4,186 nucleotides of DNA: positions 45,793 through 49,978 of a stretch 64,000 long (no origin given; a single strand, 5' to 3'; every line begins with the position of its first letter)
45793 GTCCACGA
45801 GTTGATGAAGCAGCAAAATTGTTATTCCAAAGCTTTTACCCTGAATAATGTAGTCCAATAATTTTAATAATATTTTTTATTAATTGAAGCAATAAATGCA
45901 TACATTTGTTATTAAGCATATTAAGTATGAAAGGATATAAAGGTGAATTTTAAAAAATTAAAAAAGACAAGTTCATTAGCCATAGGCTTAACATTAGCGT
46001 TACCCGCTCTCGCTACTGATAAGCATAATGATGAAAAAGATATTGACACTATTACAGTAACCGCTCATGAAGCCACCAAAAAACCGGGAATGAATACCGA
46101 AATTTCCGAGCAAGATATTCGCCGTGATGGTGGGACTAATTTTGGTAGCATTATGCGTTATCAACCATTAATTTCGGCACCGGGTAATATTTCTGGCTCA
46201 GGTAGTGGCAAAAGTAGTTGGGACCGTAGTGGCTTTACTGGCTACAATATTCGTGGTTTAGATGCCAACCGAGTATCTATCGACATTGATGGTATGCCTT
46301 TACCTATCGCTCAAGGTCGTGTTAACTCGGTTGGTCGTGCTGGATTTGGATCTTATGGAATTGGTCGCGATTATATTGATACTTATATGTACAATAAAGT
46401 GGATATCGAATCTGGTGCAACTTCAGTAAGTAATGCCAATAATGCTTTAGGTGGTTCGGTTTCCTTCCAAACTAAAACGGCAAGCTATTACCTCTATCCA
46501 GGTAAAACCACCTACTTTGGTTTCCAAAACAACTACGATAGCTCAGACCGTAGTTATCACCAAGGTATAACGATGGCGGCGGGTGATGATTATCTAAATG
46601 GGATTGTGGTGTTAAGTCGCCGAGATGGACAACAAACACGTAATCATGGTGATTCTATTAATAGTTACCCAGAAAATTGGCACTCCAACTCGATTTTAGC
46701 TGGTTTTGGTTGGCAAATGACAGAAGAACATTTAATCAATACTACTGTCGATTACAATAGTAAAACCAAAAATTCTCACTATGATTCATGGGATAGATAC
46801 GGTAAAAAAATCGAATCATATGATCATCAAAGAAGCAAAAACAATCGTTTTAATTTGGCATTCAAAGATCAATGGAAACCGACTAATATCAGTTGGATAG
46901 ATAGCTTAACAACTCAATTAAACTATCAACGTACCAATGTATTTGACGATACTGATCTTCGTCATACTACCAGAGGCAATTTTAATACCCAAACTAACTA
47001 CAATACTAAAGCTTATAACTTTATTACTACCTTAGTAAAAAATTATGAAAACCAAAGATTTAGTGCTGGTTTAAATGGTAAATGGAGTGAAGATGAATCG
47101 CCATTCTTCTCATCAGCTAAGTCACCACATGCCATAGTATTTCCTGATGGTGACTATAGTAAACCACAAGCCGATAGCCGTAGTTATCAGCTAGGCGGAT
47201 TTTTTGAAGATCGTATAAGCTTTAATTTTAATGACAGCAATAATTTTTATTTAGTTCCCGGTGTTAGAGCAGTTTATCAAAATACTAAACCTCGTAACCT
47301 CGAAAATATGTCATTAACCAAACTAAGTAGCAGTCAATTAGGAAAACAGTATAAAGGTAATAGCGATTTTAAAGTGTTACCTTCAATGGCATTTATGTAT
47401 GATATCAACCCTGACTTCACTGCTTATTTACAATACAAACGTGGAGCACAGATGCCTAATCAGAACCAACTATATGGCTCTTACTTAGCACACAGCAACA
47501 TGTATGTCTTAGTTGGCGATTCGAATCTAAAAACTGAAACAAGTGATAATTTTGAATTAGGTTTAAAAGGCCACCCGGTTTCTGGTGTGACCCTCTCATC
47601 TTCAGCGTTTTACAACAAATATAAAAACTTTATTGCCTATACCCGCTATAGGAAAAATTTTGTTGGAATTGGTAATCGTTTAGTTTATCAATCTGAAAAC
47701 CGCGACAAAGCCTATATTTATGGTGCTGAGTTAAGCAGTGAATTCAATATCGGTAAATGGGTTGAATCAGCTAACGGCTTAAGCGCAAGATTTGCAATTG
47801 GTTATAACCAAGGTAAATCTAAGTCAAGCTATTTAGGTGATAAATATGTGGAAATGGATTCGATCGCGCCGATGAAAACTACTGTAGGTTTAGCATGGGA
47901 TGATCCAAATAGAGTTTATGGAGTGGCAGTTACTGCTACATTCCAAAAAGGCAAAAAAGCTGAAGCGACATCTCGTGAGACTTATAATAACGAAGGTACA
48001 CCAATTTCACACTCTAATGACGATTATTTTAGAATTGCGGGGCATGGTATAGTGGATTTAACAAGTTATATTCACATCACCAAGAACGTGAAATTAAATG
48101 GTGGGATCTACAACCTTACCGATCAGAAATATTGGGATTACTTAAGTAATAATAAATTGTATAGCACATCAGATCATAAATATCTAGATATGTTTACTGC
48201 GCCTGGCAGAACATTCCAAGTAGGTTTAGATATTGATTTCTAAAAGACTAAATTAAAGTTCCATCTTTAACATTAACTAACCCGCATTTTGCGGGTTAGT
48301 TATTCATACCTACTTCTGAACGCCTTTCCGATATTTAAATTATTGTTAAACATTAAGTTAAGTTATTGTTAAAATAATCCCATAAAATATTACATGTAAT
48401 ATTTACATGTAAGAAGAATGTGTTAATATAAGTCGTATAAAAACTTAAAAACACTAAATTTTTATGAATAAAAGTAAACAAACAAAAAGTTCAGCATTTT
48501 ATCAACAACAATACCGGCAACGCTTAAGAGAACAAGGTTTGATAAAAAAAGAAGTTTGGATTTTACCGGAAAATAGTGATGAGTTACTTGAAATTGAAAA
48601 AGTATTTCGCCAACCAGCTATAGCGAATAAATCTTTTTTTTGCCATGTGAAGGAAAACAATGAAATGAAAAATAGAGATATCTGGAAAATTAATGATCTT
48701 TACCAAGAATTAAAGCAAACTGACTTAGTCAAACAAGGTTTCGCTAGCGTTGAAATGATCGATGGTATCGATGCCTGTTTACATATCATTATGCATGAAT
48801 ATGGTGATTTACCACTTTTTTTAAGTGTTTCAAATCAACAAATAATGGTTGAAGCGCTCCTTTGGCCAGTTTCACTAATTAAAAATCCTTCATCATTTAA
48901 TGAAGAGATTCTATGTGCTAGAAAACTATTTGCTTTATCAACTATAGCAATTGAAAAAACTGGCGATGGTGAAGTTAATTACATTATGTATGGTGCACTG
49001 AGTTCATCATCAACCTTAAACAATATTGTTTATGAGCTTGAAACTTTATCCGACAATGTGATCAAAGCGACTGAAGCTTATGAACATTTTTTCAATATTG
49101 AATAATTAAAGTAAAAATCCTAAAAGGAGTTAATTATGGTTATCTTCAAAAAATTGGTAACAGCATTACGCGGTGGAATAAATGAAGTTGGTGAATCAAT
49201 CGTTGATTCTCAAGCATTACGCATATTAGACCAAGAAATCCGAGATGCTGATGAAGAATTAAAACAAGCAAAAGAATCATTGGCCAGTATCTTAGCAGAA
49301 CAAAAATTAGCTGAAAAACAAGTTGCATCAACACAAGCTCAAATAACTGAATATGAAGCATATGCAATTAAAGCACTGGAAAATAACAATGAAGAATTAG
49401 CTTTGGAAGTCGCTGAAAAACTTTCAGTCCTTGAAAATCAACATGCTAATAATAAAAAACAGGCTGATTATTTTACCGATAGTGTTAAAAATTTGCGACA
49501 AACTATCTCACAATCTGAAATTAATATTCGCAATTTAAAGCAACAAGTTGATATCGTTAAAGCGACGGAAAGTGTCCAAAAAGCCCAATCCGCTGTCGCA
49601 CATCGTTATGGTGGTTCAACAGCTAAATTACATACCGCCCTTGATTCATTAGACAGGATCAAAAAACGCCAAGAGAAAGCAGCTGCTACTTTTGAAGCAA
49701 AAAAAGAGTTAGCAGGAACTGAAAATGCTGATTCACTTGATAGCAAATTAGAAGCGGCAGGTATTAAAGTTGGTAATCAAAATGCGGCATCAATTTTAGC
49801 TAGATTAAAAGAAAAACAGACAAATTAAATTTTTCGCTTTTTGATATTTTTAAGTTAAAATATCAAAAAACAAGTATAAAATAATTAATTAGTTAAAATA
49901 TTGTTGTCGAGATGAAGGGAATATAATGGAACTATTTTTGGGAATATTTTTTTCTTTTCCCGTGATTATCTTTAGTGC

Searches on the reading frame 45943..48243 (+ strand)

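Call 8: search_protein_families(library=pfam, proteins=[window:45943-48243:+], max_evalue=0.1)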
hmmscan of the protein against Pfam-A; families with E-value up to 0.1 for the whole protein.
window:45943-48243:+ (766 aa): 2 families
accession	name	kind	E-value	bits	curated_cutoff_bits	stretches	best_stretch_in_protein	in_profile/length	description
PF00593.30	TonB_dep_Rec_b-barrel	-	1e-39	138.1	27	1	266-725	16-436/436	TonB dependent receptor-like, beta-barrel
PF07715.20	Plug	-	3.4e-10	40.8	23.9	1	47-171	5-106/107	TonB-dependent Receptor Plug Domain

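Call 9: search_protein_families(library=padloc, proteins=[window:45943-48243:+], max_evalue=0.1)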
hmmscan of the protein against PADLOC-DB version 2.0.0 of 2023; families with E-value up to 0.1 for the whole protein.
window:45943-48243:+ (766 aa): 0 families

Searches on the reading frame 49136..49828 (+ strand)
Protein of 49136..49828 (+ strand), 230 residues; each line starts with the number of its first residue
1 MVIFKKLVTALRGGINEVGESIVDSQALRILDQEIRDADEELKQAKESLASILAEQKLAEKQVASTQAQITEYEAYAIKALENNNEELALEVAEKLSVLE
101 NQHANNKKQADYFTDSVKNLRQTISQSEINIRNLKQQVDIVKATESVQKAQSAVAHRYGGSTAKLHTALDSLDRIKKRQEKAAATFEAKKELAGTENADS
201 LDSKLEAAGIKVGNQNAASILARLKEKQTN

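Call 8: search_protein_families(library=pfam, proteins=[window:49136-49828:+], max_evalue=0.1)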
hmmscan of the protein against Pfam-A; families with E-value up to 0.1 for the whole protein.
window:49136-49828:+ (230 aa): 3 families
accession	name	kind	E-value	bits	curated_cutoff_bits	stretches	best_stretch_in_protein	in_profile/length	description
PF04012.17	PspA_IM30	-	2.2e-51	175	33.9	1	3-229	2-219/220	PspA/IM30 family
PF23558.1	TPR_P4H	-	0.071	13.7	27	0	59-115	33-87/91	Prolyl 4-hydroxylase peptide-substrate-binding domain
PF03908.18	Sec20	-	0.09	13.2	27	0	113-150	10-47/92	Sec20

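Call 9: search_protein_families(library=padloc, proteins=[window:49136-49828:+], max_evalue=0.1)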
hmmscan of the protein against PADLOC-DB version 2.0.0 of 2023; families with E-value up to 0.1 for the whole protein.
window:49136-49828:+ (230 aa): 7 families
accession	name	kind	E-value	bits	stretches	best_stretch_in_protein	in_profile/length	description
PDLC00581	JetC3|JetC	-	0.00072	15.5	1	31-189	745-1174/1473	DUF3584 domain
PDLC00551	JetC2|JetC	-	0.0019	14.1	1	28-192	808-971/1365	DUF3584 domain; MukB-like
PDLC03865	LmuB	-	0.0028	13.9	1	27-212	567-733/1007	-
PDLC00550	JetC2|JetC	-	0.0099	11.6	1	27-194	321-480/1355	DUF3584 domain; MukB-like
PDLC00513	JetC1|JetC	-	0.012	11.6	1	27-198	642-810/1140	DUF3584 domain; MukB-like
PDLC02061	Cas1_II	-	0.015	12.2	1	29-110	250-317/335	-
PDLC00582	JetC3|JetC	-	0.018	10.8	1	26-193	791-952/1472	DUF3584 domain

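Call 80: find_encoding_contigs(protein=window:49136-49828:+, flank=10000, max_places=10)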
Protein window:49136-49828:+ (230 aa): 23 contigs read that carry it; 10 places shown.
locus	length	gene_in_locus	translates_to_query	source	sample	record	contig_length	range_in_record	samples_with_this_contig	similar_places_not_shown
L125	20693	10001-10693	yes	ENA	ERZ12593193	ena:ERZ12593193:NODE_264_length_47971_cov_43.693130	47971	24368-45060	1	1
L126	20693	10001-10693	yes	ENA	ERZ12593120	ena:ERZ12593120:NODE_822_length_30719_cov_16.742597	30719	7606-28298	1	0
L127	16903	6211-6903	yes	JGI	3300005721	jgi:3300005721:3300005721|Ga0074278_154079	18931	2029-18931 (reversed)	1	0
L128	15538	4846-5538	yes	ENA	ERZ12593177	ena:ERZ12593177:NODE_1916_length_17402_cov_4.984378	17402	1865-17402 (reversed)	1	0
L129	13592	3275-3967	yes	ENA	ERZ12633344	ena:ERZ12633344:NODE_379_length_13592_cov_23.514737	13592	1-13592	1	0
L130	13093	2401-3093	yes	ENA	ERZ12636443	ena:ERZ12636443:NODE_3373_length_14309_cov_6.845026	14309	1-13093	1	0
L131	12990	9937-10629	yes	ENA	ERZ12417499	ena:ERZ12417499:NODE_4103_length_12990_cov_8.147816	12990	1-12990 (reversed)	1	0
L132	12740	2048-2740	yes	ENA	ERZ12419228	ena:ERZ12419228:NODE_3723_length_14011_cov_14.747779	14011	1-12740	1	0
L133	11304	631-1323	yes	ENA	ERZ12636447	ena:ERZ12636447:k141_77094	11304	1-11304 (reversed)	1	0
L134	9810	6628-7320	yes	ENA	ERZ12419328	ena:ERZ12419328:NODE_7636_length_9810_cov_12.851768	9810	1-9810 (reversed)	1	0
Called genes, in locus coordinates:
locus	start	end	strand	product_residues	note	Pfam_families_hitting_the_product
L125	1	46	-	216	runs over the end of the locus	PF05368:NmrA (weak), PF13460:NAD_binding_10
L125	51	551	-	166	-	PF05171:HemS (faint), PF06228:ChuX_HutX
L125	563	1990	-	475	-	PF04055:Radical_SAM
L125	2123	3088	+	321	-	PF01497:Peripla_BP_2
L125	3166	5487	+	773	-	PF07715:Plug, PF00593:TonB_dep_Rec_b-barrel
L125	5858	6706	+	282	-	PF01497:Peripla_BP_2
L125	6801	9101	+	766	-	PF07715:Plug, PF00593:TonB_dep_Rec_b-barrel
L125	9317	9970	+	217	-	PF09938:DUF2170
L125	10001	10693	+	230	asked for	PF04012:PspA_IM30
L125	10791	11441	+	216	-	-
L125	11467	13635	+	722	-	-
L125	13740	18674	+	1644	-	PF12458:DUF3686, PF25472:DUF7902, PF00004:AAA (weak), PF07728:AAA_5 (weak)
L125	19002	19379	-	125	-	-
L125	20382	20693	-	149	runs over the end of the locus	-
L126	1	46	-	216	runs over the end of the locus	PF05368:NmrA (weak), PF13460:NAD_binding_10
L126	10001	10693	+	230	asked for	PF04012:PspA_IM30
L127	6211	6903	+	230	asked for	PF04012:PspA_IM30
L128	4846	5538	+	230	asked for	PF04012:PspA_IM30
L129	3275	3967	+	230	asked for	PF04012:PspA_IM30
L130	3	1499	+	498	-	?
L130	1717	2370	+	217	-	PF09938:DUF2170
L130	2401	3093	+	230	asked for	PF04012:PspA_IM30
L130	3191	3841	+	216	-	-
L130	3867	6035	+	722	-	-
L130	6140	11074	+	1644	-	PF12458:DUF3686, PF25472:DUF7902, PF00004:AAA (weak), PF07728:AAA_5 (weak)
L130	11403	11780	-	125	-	-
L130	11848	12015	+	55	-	-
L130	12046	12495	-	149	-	-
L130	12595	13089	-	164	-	-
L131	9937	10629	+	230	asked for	PF04012:PspA_IM30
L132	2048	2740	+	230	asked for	PF04012:PspA_IM30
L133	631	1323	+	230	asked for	PF04012:PspA_IM30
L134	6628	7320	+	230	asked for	PF04012:PspA_IM30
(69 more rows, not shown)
